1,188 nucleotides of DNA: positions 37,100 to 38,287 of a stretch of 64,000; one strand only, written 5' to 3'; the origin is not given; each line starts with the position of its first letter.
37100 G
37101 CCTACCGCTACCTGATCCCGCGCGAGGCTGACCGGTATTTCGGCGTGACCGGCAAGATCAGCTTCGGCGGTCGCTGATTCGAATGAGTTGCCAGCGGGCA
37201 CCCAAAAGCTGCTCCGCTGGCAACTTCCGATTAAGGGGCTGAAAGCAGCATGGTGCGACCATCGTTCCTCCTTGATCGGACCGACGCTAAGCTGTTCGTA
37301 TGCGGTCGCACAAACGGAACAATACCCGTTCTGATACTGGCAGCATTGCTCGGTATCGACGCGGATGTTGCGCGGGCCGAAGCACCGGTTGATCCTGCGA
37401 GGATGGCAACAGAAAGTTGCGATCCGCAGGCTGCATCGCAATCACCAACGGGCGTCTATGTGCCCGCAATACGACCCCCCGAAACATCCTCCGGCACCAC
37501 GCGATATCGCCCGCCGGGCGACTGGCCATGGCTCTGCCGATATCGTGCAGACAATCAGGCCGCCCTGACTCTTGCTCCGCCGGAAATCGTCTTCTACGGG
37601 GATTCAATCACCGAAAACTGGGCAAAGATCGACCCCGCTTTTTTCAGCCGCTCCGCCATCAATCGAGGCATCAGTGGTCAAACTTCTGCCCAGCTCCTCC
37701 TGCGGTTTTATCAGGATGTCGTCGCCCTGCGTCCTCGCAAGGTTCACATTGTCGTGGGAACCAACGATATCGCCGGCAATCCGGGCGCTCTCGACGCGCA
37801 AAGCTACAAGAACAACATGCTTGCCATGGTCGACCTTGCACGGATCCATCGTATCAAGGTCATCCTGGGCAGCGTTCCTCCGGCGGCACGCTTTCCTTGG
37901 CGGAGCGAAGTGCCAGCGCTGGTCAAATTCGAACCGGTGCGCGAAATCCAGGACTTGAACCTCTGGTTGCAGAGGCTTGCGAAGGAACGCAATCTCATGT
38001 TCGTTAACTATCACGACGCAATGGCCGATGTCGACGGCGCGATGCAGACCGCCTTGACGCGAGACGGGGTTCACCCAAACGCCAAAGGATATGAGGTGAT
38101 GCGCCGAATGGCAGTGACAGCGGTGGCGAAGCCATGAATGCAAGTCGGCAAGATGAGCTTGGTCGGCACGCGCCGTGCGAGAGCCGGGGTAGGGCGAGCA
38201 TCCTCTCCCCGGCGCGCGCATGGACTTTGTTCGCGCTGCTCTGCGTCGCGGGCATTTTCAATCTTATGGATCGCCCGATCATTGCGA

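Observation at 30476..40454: Complete sulfoquinovose monooxygenase (sulfo-SMO)-type catabolic locus hidden behind generic annotations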

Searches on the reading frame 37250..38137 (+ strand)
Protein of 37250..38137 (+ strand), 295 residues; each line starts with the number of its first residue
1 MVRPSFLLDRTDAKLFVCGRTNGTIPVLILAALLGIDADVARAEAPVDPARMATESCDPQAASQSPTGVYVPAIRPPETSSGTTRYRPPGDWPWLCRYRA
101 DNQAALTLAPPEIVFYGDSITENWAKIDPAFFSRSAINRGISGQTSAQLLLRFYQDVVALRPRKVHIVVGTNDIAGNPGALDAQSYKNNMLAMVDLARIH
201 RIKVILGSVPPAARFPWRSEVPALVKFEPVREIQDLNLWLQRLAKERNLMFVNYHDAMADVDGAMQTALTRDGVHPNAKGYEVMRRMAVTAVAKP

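Call 3: search_protein_families(library=pfam, proteins=[window:37250-38137:+])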
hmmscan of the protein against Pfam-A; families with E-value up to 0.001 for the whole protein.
window:37250-38137:+ (295 aa): 2 families
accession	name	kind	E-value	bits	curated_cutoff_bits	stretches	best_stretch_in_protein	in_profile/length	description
PF13472.12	Lipase_GDSL_2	-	2.7e-25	90.3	32.9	1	115-283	1-178/178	GDSL-like Lipase/Acylhydrolase family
PF00657.28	Lipase_GDSL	-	3.1e-12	47.5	23.6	1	113-284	1-204/208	GDSL-like Lipase/Acylhydrolase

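Call 4: search_protein_families(library=ncbifam, proteins=[window:37250-38137:+])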
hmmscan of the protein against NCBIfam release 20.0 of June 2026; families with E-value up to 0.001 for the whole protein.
window:37250-38137:+ (295 aa): 1 family
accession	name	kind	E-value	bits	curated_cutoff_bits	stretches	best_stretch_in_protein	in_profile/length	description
NF042968.1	AcxylEst_AxeA1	equivalog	9.1e-09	34.1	700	1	153-285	335-456/459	acetylxylan esterase AxeA1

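Call 27: search_solved_structures(query=window:37250-38137:+, max_evalue=0.001, show_alignments=1)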
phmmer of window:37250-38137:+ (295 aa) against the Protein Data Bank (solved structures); distinct sequences matched with E-value up to 0.001: 22.
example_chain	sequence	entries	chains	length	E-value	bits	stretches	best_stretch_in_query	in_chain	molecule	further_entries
3p94_A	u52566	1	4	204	4.3e-45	157.7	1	89-294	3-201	GDSL-like Lipase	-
4hf7_A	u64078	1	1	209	2.4e-42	148.7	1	97-294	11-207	Putative acylhydrolase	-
4iyj_A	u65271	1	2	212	1.5e-41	146.1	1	90-293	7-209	GDSL-like protein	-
9hi5_A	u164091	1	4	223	2.5e-39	138.8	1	91-293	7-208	GDSL-like protein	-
9hi6_A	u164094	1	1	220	1.6e-38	136.1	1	112-293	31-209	FI6-focused design_04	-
4ppy_A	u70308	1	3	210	2.7e-37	132.1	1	91-293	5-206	Putative acylhydrolase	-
9hi4_C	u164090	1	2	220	7.5e-34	120.8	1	91-293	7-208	FI6-focused design_03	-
2hsj_A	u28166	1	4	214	7.5e-12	48.6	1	99-286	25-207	Putative platelet activating factor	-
4rsh_A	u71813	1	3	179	9.1e-10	41.8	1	121-288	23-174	Lipolytic protein G-D-S-L family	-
6njc_A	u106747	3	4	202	1.1e-08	38.2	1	105-286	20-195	Sialate O-acetylesterase | Lysophospholipase L1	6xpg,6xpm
7pzg_AAA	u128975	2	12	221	1.2e-08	38.1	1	104-287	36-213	Lysophospholipase L1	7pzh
4oao_A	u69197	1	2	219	1.5e-07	34.4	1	135-287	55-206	Acetyl xylan esterase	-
5bn1_A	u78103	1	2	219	1.9e-07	34.2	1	136-287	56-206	Acetyl xylan esterase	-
4oap_A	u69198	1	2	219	1.9e-07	34.2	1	136-287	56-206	Acetyl xylan esterase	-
3w7v_A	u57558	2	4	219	1.9e-07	34.1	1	136-287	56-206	Acetyl xylan esterase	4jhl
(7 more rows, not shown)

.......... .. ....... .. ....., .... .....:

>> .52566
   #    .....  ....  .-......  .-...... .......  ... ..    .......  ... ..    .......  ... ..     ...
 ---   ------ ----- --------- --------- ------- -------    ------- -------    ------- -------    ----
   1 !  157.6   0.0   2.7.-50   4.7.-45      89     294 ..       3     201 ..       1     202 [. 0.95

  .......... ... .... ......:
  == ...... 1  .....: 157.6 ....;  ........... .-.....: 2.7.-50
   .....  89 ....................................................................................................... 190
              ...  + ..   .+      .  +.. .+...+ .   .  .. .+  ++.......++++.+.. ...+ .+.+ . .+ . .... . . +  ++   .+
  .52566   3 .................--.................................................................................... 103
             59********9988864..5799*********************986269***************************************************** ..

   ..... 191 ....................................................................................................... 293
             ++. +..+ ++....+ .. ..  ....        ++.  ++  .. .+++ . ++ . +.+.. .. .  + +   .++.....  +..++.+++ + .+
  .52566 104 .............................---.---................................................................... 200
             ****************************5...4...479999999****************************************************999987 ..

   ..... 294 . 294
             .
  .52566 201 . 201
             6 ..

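Call 28: find_homologous_proteins(query=window:37250-38137:+, max_evalue=1e-10)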
Query window:37250-38137:+ (295 aa): 5059 proteins with E <= 1e-10 among 8000 candidates; the best 120 are listed.
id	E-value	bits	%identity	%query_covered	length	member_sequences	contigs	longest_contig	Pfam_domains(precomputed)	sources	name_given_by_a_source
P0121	3.8e-183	626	93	100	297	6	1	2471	PF13472.13,PF00657.29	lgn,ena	-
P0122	5.6e-152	523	79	100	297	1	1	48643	PF13472.13,PF00657.29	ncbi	-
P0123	7.4e-149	513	79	100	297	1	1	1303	PF13472.13,PF00657.29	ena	-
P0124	1.2e-115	404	67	88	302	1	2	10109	PF13472.13,PF00657.29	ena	-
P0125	4.0e-111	389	66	87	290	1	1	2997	PF13472.13,PF00657.29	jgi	jgi:lysophospholipase L1-like esterase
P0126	2.5e-109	383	59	99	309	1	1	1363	PF13472.13,PF00657.29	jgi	jgi:lysophospholipase L1-like esterase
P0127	3.0e-106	373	61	90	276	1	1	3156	PF13472.13,PF00657.29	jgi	jgi:lysophospholipase L1-like esterase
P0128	2.3e-105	370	58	100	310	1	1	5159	PF13472.13,PF00657.29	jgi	jgi:lysophospholipase L1-like esterase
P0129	4.5e-105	369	61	89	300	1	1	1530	PF13472.13,PF00657.29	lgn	-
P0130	6.1e-105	369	57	99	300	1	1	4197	PF13472.13,PF00657.29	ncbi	-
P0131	1.2e-103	365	61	90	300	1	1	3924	PF13472.13,PF00657.29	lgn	-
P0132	1.5e-102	361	56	96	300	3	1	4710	PF13472.13,PF00657.29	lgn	-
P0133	1.8e-102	361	60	92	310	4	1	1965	PF13472.13,PF00657.29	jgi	jgi:lysophospholipase L1-like esterase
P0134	1.4e-100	355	60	86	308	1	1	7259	PF13472.13,PF00657.29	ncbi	-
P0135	2.2e-86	308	80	59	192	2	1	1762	PF13472.13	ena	-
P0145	6.0e-66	241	55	73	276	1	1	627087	PF13472.13,PF00657.29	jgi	jgi:lysophospholipase L1-like esterase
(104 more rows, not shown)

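Call 29: find_encoding_contigs(protein=P0122, flank=10000, max_places=3)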
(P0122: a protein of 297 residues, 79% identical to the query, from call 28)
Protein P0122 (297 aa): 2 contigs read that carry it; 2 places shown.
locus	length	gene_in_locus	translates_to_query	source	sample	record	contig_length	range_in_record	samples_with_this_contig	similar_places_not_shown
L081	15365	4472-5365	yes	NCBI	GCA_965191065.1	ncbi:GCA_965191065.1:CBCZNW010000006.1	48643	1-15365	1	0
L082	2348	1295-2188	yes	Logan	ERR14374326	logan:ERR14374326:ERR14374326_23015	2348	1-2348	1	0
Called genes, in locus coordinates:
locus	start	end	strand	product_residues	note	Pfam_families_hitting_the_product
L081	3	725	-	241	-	?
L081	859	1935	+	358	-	PF01408:GFO_IDH_MocA, PF22725:GFO_IDH_MocA_C3, PF02894:GFO_IDH_MocA_C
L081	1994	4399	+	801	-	PF07715:Plug, PF00593:TonB_dep_Rec_b-barrel, PF14905:OMP_b-brl_3 (faint)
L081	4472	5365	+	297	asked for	PF00657:Lipase_GDSL, PF13472:Lipase_GDSL_2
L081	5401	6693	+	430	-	PF07690:MFS_1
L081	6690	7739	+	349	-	PF03601:Cons_hypoth698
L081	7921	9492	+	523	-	PF28492:Beta_helix_4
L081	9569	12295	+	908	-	PF07715:Plug, PF00593:TonB_dep_Rec_b-barrel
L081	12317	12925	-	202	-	PF13640:2OG-FeII_Oxy_3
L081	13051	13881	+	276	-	PF11356:T2SSC, PF00595:PDZ (weak), PF13180:PDZ_2, PF17820:PDZ_6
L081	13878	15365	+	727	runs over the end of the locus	PF21305:type_II_gspD_N0, PF03958:Secretin_N, PF00263:Secretin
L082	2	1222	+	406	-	?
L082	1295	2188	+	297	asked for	PF00657:Lipase_GDSL, PF13472:Lipase_GDSL_2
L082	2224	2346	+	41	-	?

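Call 30: find_encoding_contigs(protein=P0124, flank=10000, max_places=3)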
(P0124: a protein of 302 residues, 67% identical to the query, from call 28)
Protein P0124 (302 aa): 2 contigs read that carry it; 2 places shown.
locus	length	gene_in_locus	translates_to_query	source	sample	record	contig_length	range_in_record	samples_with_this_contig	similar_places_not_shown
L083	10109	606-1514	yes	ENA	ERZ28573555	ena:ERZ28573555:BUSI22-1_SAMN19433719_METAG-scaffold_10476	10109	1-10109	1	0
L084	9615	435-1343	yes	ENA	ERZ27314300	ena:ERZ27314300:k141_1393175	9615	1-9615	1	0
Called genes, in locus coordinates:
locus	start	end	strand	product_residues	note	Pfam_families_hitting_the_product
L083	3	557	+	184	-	?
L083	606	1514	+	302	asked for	PF00657:Lipase_GDSL, PF13472:Lipase_GDSL_2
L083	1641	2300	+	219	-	PF00657:Lipase_GDSL (weak), PF13472:Lipase_GDSL_2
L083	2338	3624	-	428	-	PF07690:MFS_1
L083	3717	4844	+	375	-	PF03601:Cons_hypoth698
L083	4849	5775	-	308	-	PF05721:PhyH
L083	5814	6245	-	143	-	PF13577:SnoaL_4, PF14534:DUF4440 (weak), PF12680:SnoaL_2 (weak), PF00866:Ring_hydroxyl_B (weak)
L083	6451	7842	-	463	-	PF12390:Se-cys_synth_N, PF03841:SelA, PF01053:Cys_Met_Meta_PP (weak), PF00266:Aminotran_5 (weak)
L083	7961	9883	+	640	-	PF00009:GTP_EFTU, PF03144:GTP_EFTU_D2, PF25461:Beta-barrel_SelB, PF09107:WHD_3rd_SelB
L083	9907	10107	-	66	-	?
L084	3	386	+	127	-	?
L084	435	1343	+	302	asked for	PF00657:Lipase_GDSL, PF13472:Lipase_GDSL_2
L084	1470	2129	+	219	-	PF00657:Lipase_GDSL, PF13472:Lipase_GDSL_2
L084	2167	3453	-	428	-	PF07690:MFS_1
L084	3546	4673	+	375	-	PF03601:Cons_hypoth698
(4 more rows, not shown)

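Call 31: find_encoding_contigs(protein=P0134, flank=10000, max_places=2)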
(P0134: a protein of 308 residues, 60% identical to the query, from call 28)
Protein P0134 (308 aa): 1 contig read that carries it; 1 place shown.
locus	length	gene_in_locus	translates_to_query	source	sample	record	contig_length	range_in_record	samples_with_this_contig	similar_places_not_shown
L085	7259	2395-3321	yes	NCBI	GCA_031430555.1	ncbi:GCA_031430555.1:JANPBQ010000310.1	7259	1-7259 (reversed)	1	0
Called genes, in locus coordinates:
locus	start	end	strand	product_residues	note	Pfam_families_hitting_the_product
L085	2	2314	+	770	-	?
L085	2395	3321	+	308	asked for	PF00657:Lipase_GDSL, PF13472:Lipase_GDSL_2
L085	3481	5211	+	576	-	PF00920:ILVD_EDD_N, PF24877:ILV_EDD_C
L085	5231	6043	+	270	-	PF03328:HpcH_HpaI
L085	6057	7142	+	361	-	PF00005:ABC_tran, PF13304:AAA_21 (faint), PF17912:OB_MalK, PF08402:TOBE_2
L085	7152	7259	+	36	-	?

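Call 32: find_encoding_contigs(protein=P0128, flank=10000, max_places=2)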
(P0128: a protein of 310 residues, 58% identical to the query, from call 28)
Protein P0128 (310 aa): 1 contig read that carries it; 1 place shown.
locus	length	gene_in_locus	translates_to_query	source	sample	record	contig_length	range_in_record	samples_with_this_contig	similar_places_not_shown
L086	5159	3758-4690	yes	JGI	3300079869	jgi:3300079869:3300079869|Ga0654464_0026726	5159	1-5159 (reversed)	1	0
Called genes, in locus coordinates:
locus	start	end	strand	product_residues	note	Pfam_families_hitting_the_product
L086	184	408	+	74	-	PF03994:DUF350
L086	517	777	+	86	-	-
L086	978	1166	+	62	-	-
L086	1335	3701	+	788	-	PF07715:Plug, PF00593:TonB_dep_Rec_b-barrel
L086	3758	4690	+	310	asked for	PF00657:Lipase_GDSL, PF13472:Lipase_GDSL_2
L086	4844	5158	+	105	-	?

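Call 33: find_encoding_contigs(protein=P0145, flank=8000, max_places=2)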
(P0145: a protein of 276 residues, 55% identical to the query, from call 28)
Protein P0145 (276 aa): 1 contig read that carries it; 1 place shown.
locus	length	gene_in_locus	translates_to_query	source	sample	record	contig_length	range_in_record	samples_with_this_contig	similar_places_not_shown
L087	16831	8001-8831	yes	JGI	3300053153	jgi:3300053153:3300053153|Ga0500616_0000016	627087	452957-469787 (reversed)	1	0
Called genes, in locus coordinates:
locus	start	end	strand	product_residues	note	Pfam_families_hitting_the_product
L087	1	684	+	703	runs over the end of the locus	PF07715:Plug, PF00593:TonB_dep_Rec_b-barrel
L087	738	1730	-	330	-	PF00135:COesterase (weak), PF20434:BD-FAE, PF07859:Abhydrolase_3, PF12697:Abhydrolase_6 (weak), PF00326:Peptidase_S9, PF01738:DLH (faint)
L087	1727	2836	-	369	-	PF20434:BD-FAE (weak), PF07859:Abhydrolase_3, PF00326:Peptidase_S9 (faint)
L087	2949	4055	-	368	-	PF00356:LacI, PF00532:Peripla_BP_1, PF13407:Peripla_BP_4, PF13377:Peripla_BP_3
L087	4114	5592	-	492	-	PF00128:Alpha-amylase (weak)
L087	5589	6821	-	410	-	PF00083:Sugar_tr (weak), PF07690:MFS_1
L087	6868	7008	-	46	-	-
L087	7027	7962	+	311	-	PF00480:ROK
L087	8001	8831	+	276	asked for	PF00657:Lipase_GDSL, PF13472:Lipase_GDSL_2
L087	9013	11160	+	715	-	PF07715:Plug, PF00593:TonB_dep_Rec_b-barrel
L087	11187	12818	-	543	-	PF07519:Tannase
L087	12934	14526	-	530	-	-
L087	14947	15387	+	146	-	-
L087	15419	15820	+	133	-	PF03795:YCII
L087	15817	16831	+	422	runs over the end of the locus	PF04542:Sigma70_r2 (weak), PF08281:Sigma70_r4_2 (weak), PF20239:DUF6596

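Call 60: find_related_loci(query=A2, collection=metagenome_contigs, flank=10000)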
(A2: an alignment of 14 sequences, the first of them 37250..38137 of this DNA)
Query A2 (295 aa) in metagenome_contigs; peptide patterns used: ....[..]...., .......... (x = any residue, [..] = any of these).
600 stretches matched a pattern (row limit reached: there are more); 423 encode a relative of the query (tblastn E <= 1e-3); the best 80 are kept; 80 distinct loci.
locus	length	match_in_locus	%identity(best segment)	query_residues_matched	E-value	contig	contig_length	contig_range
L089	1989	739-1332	50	91-294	2e-69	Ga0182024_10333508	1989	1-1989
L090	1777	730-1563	43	28-294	2e-69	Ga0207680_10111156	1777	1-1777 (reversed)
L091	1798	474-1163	47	58-293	1e-69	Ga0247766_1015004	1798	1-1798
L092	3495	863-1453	51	91-292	9e-67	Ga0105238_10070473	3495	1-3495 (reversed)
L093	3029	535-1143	51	84-294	7e-66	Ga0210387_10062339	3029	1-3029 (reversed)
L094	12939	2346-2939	50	91-294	3e-65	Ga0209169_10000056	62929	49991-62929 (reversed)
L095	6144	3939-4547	50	84-294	3e-65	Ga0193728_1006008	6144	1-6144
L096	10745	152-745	50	91-294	2e-65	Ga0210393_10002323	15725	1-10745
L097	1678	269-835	54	91-285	3e-68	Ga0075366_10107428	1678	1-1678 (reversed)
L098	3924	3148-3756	50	84-294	4e-65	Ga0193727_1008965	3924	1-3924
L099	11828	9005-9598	50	91-294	3e-65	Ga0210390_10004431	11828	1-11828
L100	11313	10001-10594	54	91-294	7e-65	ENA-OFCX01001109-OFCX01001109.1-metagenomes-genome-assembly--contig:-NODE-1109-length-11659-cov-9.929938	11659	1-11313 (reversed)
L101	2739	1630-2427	43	28-294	8e-65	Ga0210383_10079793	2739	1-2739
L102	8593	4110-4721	51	83-293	4e-62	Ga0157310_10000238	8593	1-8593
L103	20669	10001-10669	47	39-294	2e-61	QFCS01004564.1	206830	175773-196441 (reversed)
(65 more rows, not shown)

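Call 72: find_encoding_contigs(protein=P0132, flank=6000, max_places=2)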
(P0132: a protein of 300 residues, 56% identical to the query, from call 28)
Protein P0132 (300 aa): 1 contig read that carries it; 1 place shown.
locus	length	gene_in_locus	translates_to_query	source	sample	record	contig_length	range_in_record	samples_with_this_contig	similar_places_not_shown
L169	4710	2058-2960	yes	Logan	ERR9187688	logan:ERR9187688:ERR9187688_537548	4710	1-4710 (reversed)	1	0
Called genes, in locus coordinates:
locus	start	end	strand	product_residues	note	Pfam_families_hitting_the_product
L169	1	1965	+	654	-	?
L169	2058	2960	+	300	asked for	PF00657:Lipase_GDSL, PF13472:Lipase_GDSL_2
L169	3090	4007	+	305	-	PF20434:BD-FAE, PF07859:Abhydrolase_3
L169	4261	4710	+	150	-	?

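Call 73: find_encoding_contigs(protein=P0130, flank=6000, max_places=2)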
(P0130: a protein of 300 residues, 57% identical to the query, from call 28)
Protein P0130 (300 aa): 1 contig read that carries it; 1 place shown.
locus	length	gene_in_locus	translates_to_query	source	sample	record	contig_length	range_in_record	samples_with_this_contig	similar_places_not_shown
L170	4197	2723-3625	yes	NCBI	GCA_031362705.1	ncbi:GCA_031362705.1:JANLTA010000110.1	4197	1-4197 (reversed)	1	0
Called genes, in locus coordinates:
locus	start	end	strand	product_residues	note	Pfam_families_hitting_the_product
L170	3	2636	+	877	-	?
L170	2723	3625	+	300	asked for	PF00657:Lipase_GDSL, PF13472:Lipase_GDSL_2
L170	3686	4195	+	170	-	?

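Call 84: predict_structure(alignment_id=A2)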
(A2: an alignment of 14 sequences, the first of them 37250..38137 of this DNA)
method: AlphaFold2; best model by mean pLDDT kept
length: 295 residues; sequences in the alignment: 14
mean_pLDDT: 67.3   pTM: 0.63
mean pLDDT of the five models: 67.3, 63.7, 63.2, 55.5, 55.1
residues with pLDDT >= 90: 63; 70-90: 98; 50-70: 40; < 50: 94
segments of 3 or more residues with pLDDT < 50: 1-91
pLDDT, mean of each block of 10 residues (from residue 1): 29 30 41 40 34 38 37 34 40 51 65 88 79 83 83 86 91 70 86 95 95 70 65 91 96 88 67 80 89 86
secondary structure, 60 per line:
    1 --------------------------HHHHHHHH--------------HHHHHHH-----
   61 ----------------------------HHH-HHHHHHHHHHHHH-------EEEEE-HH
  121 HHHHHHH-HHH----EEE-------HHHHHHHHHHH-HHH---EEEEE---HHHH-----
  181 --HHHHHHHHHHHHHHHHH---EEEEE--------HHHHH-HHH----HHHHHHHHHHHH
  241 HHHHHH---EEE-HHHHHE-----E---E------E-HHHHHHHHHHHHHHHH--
elements in order: H27-34 H49-55 H93-105 E113-117 H119-127 E136-138 H146-156 E164-168 H172-175 H183-199 E203-207 H216-220 H229-246 E250-252 H254-258 H278-293
